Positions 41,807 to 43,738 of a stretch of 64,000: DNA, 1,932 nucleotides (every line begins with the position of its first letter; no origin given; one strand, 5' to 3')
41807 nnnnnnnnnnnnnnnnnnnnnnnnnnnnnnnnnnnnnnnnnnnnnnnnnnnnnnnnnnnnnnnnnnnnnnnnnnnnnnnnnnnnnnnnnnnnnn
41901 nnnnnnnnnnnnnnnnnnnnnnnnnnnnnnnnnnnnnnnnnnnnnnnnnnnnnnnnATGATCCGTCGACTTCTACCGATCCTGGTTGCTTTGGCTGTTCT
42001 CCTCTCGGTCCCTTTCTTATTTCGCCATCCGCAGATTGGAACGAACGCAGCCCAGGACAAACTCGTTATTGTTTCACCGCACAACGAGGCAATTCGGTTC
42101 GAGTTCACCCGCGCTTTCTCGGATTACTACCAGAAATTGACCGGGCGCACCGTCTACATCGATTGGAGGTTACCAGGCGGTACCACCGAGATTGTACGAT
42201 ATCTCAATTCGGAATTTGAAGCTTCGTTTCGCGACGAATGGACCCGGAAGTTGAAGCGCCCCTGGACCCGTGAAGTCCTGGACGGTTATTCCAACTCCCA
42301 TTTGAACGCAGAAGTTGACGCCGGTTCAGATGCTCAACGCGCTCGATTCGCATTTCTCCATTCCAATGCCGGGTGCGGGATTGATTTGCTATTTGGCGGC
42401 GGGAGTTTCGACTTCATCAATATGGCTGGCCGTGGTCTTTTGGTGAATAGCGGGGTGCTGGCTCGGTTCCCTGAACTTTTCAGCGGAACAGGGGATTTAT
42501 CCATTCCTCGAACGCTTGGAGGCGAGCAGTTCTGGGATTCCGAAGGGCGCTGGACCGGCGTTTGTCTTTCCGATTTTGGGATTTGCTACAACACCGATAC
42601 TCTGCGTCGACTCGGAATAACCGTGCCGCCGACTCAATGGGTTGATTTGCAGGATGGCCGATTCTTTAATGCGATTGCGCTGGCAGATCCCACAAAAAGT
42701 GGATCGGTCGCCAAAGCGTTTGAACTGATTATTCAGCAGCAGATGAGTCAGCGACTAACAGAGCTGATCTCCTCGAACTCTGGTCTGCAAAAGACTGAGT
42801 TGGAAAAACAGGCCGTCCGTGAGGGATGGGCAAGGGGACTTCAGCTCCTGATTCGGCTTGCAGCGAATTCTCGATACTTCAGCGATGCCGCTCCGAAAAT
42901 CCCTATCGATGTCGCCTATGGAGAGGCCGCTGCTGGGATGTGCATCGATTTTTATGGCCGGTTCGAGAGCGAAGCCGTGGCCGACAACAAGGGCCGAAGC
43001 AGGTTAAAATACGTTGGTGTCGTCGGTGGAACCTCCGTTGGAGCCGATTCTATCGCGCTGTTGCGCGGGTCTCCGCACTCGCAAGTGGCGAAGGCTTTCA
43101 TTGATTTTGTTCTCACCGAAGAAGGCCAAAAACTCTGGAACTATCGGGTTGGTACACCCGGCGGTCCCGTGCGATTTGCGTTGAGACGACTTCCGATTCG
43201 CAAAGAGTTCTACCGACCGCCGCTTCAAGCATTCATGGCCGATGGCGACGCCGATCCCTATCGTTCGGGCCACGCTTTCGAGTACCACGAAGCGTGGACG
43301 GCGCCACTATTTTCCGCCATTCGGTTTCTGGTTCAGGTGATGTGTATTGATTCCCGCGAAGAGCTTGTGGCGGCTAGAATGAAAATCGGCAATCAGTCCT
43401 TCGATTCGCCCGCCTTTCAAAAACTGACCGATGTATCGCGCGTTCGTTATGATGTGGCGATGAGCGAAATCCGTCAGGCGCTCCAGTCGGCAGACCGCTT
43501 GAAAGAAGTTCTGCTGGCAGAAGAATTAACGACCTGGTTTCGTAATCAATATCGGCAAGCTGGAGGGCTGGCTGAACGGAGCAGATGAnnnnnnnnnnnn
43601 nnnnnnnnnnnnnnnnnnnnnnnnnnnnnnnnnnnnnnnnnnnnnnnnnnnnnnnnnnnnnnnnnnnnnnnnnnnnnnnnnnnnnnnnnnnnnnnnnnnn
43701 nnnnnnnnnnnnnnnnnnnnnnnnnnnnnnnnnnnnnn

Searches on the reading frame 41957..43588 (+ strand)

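Call 62: search_protein_families(library=pfam, proteins=[window:41957-43588:+], max_evalue=0.00001)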
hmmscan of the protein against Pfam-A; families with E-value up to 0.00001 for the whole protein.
window:41957-43588:+ (543 aa): 4 families
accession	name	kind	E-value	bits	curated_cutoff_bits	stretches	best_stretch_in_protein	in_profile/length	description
PF13343.11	SBP_bac_6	-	1.2e-10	41.7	24.6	1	183-402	41-219/245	Bacterial extracellular solute-binding protein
PF13416.11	SBP_bac_8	-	3.8e-08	33.9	27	1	196-394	81-252/279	Bacterial extracellular solute-binding protein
PF01547.30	SBP_bac_1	-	4.2e-06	27.4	26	0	357-392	273-307/307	Bacterial extracellular solute-binding protein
PF13531.11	SBP_bac_11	-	5e-06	26.9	25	0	224-394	92-221/227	Bacterial extracellular solute-binding protein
